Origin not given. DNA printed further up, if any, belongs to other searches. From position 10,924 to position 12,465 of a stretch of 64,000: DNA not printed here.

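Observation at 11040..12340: Single-gene low-GC islet encoding an uncharacterised AAA+ (Cdc6/Arch_ATPase-like) NTPase inserted immediately upstream of pheS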

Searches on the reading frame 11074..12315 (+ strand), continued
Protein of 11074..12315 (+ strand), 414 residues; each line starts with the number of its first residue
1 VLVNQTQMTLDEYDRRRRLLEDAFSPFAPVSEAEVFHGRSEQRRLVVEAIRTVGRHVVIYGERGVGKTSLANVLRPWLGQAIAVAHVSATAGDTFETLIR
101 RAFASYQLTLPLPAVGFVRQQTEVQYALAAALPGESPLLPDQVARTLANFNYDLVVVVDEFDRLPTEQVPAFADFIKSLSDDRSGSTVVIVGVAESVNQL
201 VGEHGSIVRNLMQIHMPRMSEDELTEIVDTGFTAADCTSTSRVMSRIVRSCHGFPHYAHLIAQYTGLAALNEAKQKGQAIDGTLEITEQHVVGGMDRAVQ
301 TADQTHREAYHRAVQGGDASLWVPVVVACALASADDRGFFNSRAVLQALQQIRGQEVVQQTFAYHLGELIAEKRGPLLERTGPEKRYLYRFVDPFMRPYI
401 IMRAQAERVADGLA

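Call 39: get_annotated_region(hit=H26, flank=6000)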
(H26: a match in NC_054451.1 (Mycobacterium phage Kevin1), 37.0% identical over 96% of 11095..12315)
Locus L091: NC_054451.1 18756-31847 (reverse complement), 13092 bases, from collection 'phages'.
description: Mycobacterium phage Kevin1, complete genome.
organism: Mycobacterium phage Kevin1 (NCBI taxid 2530132)
taxonomy: Viruses; Duplodnaviria; Heunggongvirae; Uroviricota; Caudoviricetes; Nclasvirinae; Charlievirus; Charlievirus Kevin1
host: Mycobacterium smegmatis mc2 155; source: soil; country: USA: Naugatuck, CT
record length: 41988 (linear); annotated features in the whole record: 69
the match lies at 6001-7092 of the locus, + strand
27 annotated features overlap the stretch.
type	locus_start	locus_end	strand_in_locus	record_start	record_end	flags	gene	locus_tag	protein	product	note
CDS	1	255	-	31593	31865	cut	46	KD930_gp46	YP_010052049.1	hypothetical protein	-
CDS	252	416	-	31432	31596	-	45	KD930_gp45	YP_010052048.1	hypothetical protein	-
CDS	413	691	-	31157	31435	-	44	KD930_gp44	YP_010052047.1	hypothetical protein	-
CDS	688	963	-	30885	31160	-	43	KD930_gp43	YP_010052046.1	hypothetical protein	-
CDS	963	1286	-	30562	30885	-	42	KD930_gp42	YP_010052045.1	hypothetical protein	-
CDS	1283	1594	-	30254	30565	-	41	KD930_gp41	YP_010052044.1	hypothetical protein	-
CDS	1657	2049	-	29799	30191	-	40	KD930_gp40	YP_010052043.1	hypothetical protein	-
CDS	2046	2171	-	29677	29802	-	39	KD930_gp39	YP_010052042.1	hypothetical protein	-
CDS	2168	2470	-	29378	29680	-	38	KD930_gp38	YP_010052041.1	hypothetical protein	-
CDS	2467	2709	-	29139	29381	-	37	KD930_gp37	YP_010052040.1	transcriptional repressor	-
CDS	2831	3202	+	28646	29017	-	36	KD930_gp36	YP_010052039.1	transcriptional repressor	-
CDS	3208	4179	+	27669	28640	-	35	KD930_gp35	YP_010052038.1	tyrosine-type recombinase/integrase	integrase (Y-int)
CDS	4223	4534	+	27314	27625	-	34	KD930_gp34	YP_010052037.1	hypothetical protein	-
CDS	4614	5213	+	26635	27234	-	33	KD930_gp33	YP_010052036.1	hypothetical protein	-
CDS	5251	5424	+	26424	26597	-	32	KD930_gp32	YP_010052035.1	hypothetical protein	-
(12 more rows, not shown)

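Call 40: get_annotated_region(hit=H28, flank=6000)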
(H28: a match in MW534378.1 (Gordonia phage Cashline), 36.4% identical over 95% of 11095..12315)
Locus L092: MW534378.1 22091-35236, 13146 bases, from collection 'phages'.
description: Gordonia phage Cashline, complete genome.
organism: Gordonia phage Cashline (NCBI taxid 2812936)
taxonomy: Viruses; Duplodnaviria; Heunggongvirae; Uroviricota; Caudoviricetes
host: Gordonia terrae 3612; source: soil; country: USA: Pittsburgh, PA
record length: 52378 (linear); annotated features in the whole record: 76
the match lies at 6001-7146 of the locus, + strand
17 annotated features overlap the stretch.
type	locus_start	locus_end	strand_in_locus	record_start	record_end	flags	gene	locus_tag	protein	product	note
CDS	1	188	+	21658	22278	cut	26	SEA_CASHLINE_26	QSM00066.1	lysin B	Original Glimmer call @bp 21658 has strength 10.47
CDS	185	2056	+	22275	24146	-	27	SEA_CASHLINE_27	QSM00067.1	minor tail protein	Original Glimmer call @bp 22275 has strength 14.81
CDS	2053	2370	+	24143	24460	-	28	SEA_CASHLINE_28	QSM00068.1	hypothetical protein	Original Glimmer call @bp 24143 has strength 9.69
CDS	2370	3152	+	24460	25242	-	29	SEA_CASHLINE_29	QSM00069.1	minor tail protein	Original Glimmer call @bp 24460 has strength 10.24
CDS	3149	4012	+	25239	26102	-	30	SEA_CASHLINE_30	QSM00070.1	hypothetical protein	Original Glimmer call @bp 25239 has strength 15.24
CDS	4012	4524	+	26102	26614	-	31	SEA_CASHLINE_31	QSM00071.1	hypothetical protein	Original Glimmer call @bp 26099 has strength 13.94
CDS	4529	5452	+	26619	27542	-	32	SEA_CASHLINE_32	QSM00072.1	minor tail protein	Original Glimmer call @bp 26619 has strength 18.24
CDS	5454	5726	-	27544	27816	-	33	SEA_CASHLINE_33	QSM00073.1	hypothetical protein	Original Glimmer call @bp 27816 has strength 4.69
CDS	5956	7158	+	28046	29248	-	34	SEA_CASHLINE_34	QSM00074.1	hypothetical protein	Original Glimmer call @bp 28046 has strength 7.82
CDS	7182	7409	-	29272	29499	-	35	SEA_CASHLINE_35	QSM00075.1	hypothetical protein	Original Glimmer call @bp 29499 has strength 8.98; GeneMark calls start at 29544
CDS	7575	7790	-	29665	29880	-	36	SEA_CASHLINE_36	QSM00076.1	hypothetical protein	Original Glimmer call @bp 29880 has strength 5.03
CDS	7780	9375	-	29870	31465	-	37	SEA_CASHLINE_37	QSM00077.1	Ro-like RNA binding protein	Original Glimmer call @bp 31465 has strength 12.84; GeneMark calls start at 31477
CDS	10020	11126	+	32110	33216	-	38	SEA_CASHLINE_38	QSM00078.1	tyrosine integrase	Original Glimmer call @bp 32110 has strength 16.31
CDS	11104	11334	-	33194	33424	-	39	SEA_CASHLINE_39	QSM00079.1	helix-turn-helix DNA binding domain protein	Original Glimmer call @bp 33424 has strength 8.61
CDS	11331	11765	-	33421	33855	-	40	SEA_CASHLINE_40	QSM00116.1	metallopeptidase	-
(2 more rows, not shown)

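Call 56: search_protein_families(library=padloc, alignment_id=A4, max_evalue=1e-8)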
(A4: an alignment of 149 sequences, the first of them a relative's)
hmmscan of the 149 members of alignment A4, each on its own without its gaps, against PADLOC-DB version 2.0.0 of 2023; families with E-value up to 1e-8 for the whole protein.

A. member 1, L007:8383-9816:- (478 aa): 0 families

B. families by the number of members that match (of 149 scanned): 57 families (the first 25 are shown)
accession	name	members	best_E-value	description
PDLC04606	PDC-M37B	2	2.2e-38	-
PDLC04134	mad2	2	7e-19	mads_2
PDLC04043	PD-T4-6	1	9.6e-134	-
PDLC03426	REase_II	1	3.6e-117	Type II restriction enzyme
PDLC01995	RtcR_PspF2--CARF_AAA_HTH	1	1.8e-106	-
PDLC04061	PD-T4-6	1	2.4e-105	-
PDLC04060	PD-T4-6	1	4.7e-99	-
PDLC04042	PD-T4-6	1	2.7e-97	-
PDLC04048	PD-T4-6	1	1.6e-92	-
PDLC04057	PD-T4-6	1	5e-92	-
PDLC04047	PD-T4-6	1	1.1e-88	-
PDLC04053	PD-T4-6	1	2.1e-88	-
PDLC04052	PD-T4-6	1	5.9e-88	-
PDLC04039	PD-T4-6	1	2.5e-84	-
PDLC04054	PD-T4-6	1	8e-84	-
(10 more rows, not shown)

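Call 57: search_protein_families(library=pfam, alignment_id=A4, max_evalue=0.000001)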
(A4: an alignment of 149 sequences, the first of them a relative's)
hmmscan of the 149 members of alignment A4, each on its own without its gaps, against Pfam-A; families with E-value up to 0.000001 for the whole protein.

A. member 1, L007:8383-9816:- (478 aa): 0 families

B. families by the number of members that match (of 149 scanned): 113 families (the first 25 are shown)
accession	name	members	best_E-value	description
PF00850.24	Hist_deacetyl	4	6.7e-94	Histone deacetylase domain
PF00926.24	DHBP_synthase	3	1.3e-80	3,4-dihydroxy-2-butanone 4-phosphate synthase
PF02129.25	Peptidase_S15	3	1.2e-50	X-Pro dipeptidyl-peptidase (S15 family)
PF08530.16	PepX_C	3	2.6e-42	X-Pro dipeptidyl-peptidase C-terminal non-catalytic domain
PF00925.25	GTP_cyclohydro2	3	2.8e-26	GTP cyclohydrolase II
PF00268.27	Ribonuc_red_sm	2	5.3e-73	Ribonucleotide reductase, small chain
PF00158.32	Sigma54_activat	2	2.1e-71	Sigma-54 interaction domain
PF07724.20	AAA_2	2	5.3e-69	AAA domain (Cdc48 subfamily)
PF05721.19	PhyH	2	5.9e-34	Phytanoyl-CoA dioxygenase (PhyH)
PF00072.30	Response_reg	2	1.7e-26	Response regulator receiver domain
PF04237.18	YjbR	2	3.3e-19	YjbR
PF07728.20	AAA_5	2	1.3e-15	AAA domain (dynein-related subfamily)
PF13649.12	Methyltransf_25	2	1.6e-13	Methyltransferase domain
PF13847.12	Methyltransf_31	2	2.5e-12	Methyltransferase domain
PF03400.19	DDE_Tnp_IS1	2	1.2e-07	IS1 transposase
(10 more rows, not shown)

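Call 65: search_protein_families(library=padloc, alignment_id=A2, max_evalue=0.001)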
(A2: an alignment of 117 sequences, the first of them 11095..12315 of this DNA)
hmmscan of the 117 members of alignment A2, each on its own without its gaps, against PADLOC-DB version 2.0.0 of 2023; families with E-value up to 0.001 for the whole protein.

A. member 1, window:11095-12315:+ (407 aa): 2 families
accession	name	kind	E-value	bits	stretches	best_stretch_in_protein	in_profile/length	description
PDLC05049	PDC-S59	-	2.5e-05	21.5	1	149-248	155-251/428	-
PDLC02361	PifA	-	0.00027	17.7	0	133-171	170-208/720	PifA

B. families by the number of members that match (of 117 scanned): 20 families
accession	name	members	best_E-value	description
PDLC04140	mad8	104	3.6e-08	mads_8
PDLC05049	PDC-S59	76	2.4e-10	-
PDLC01738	TnsC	22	5e-07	TnsC_0_V-K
PDLC01994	RtcR_PspF1--CARF_AAA_HTH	18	8.2e-07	-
PDLC03838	DolB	18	2e-06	-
PDLC02361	PifA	13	7.5e-06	PifA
PDLC02196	IetA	8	6.5e-06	-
PDLC04232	IetA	4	2.6e-05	-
PDLC04606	PDC-M37B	4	0.0008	-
PDLC02195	IetA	3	9.8e-05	-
PDLC04605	PDC-M37B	2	0.00033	-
PDLC04894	PDC-S06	2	0.00066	-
PDLC04956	PDC-S20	1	0.00022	-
PDLC01765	Cas3c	1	0.00025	-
PDLC01720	Csa3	1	0.00034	Csa3_1_CAS-I-II-III-IV-V-VI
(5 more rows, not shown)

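Call 68: get_annotated_region(hit=H7, flank=6500)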
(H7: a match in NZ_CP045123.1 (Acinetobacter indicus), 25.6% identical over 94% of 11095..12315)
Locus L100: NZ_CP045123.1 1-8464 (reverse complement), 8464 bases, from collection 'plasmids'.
description: Acinetobacter indicus strain XG03 plasmid pXG-13k, complete sequence
organism: Acinetobacter indicus (NCBI taxid 756892)
taxonomy: Bacteria; Pseudomonadota; Gammaproteobacteria; Moraxellales; Moraxellaceae; Acinetobacter; Acinetobacter indicus
host: -; source: cow,cow feces; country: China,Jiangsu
typing (MOB-suite, as given by PLSDB): non-mobilizable
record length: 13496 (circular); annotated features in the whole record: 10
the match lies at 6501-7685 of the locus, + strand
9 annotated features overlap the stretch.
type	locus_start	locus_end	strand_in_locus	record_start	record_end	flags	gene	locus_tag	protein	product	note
CDS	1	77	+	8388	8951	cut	-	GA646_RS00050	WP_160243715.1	plasmid replication DNA-binding protein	-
CDS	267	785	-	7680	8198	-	-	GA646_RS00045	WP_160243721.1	tetratricopeptide repeat protein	-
CDS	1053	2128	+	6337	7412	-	-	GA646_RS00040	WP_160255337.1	IS3-like element ISAca1 family transposase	GO:0006313 - DNA transposition [Evidence IEA]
CDS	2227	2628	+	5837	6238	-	-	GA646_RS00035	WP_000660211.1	hypothetical protein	-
CDS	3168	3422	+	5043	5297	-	-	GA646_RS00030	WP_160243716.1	TM2 domain-containing protein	-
CDS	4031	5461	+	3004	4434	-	-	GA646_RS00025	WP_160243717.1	N-6 DNA methylase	GO:0006306 - DNA methylation [Evidence IEA]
CDS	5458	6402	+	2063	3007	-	-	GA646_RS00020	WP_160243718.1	BsuBI/PstI family type II restriction endonuclease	GO:0009307 - DNA restriction-modification system [Evidence IEA]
CDS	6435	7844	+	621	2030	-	-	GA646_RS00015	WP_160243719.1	ATP-binding protein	-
CDS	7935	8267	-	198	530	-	-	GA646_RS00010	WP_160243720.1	hypothetical protein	-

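Call 69: get_annotated_region(hit=H2, flank=6000)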
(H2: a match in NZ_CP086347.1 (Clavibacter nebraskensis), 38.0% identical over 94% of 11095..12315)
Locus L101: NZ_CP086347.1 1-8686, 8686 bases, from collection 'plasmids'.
description: Clavibacter nebraskensis strain 44 plasmid pCM2L, complete sequence
organism: Clavibacter nebraskensis (NCBI taxid 31963)
taxonomy: Bacteria; Actinomycetota; Actinomycetes; Micrococcales; Microbacteriaceae; Clavibacter; Clavibacter nebraskensis
host: -; source: maize,tissue sample; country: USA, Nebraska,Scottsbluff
typing (MOB-suite, as given by PLSDB): conjugative; relaxase MOBF,MOBF; mating-pair formation MPF_T
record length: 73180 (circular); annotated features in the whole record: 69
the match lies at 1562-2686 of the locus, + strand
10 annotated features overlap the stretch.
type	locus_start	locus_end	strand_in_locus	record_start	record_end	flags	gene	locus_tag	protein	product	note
CDS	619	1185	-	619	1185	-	-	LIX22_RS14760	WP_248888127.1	hypothetical protein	-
CDS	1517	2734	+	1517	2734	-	-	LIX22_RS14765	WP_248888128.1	AAA family ATPase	-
CDS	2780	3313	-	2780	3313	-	-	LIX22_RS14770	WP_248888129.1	hypothetical protein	-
CDS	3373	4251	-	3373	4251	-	-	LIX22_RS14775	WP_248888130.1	DUF4238 domain-containing protein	-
CDS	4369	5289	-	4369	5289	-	-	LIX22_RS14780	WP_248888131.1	GNAT family N-acetyltransferase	-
CDS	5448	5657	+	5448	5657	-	-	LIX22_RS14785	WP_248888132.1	hypothetical protein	-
CDS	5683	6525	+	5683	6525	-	-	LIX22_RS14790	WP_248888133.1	Fic family protein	-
CDS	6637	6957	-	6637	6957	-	-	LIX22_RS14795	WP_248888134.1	hypothetical protein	-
CDS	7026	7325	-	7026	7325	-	-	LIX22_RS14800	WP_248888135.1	hypothetical protein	-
CDS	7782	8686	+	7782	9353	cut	-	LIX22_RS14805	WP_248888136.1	ParB/RepB/Spo0J family partition protein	GO:0007059 - chromosome segregation [Evidence IEA]; GO:0000910 - cytokinesis [Evidence IEA]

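Call 70: get_annotated_region(hit=H1, flank=6000)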
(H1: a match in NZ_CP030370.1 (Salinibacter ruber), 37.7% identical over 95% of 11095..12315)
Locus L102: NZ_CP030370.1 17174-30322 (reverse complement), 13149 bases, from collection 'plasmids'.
description: Salinibacter ruber strain RM158 plasmid pSR31, complete sequence
organism: Salinibacter ruber (NCBI taxid 146919)
taxonomy: Bacteria; Rhodothermota; Rhodothermia; Rhodothermales; Salinibacteraceae; Salinibacter; Salinibacter ruber
host: -; source: -; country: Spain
typing (MOB-suite, as given by PLSDB): non-mobilizable
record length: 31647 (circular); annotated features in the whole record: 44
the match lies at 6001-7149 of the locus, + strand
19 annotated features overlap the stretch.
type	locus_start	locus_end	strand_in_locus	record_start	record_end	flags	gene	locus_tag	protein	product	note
CDS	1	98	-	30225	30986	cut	-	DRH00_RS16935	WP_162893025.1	hypothetical protein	-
CDS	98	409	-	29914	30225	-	-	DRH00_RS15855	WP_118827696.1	hypothetical protein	-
CDS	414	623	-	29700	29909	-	-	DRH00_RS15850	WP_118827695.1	helix-turn-helix domain-containing protein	-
CDS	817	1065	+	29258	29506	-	-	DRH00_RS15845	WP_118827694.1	hypothetical protein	-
CDS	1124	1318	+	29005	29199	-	-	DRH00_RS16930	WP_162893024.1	hypothetical protein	-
CDS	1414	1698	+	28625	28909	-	-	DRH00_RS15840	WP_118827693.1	hypothetical protein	-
CDS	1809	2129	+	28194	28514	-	-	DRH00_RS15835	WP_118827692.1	HTH domain-containing protein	-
CDS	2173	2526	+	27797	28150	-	-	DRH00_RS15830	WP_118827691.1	hypothetical protein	-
CDS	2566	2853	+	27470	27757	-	-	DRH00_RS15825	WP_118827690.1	hypothetical protein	-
CDS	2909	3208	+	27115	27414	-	-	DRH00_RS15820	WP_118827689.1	hypothetical protein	-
CDS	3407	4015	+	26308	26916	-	-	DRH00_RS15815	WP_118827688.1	hypothetical protein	-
CDS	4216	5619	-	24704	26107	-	-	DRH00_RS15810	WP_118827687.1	transposase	-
CDS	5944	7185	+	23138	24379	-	-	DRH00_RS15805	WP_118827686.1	ATP-binding protein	-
CDS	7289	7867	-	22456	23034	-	-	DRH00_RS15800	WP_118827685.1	hypothetical protein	-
CDS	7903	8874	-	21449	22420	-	-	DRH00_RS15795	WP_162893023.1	tyrosine-type recombinase/integrase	GO:0015074 - DNA integration [Evidence IEA]; GO:0006310 - DNA recombination [Evidence IEA]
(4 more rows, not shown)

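Call 73: search_protein_families(library=phrogs, proteins=[window:11095-12315:+, L091:5920-7185:+, L091:5533-5853:+, L092:5956-7155:+], max_evalue=0.001)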
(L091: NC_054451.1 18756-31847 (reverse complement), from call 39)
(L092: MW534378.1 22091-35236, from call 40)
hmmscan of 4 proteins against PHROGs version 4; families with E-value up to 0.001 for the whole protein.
window:11095-12315:+ (407 aa): 3 families
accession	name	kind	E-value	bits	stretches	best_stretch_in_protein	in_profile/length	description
phrog_6841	-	unknown function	1.3e-42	147.3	2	146-402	166-421/470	-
phrog_168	-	DNA, RNA and nucleotide metabolism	2.4e-05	25.2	1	46-171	41-126/314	clamp loader of DNA polymerase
phrog_296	-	integration and excision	0.00023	21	1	41-195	312-433/626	DNA transposition protein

L091:5920-7185:+ (422 aa): 4 families
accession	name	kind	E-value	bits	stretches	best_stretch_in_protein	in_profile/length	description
phrog_6841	-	unknown function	2.7e-48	166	2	145-394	167-424/470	-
phrog_7998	-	unknown function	3.7e-08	33.9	1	56-218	38-186/339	-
phrog_168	-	DNA, RNA and nucleotide metabolism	4.1e-06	27.7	1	56-170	39-126/314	clamp loader of DNA polymerase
phrog_3757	-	unknown function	1.3e-05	25.8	0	44-80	112-148/367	-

L091:5533-5853:+ (107 aa): 1 family
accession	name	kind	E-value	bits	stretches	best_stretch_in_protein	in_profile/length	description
phrog_8245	-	moron, auxiliary metabolic gene and host takeover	3e-07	31.7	1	13-54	61-102/129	HicB-like antitoxin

L092:5956-7155:+ (400 aa): 3 families
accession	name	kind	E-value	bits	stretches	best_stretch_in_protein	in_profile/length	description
phrog_6841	-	unknown function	2.1e-40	140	1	9-398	17-422/470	-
phrog_296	-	integration and excision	2.6e-06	27.4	1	44-288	315-527/626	DNA transposition protein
phrog_3757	-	unknown function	7.5e-05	23.3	0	207-306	248-348/367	-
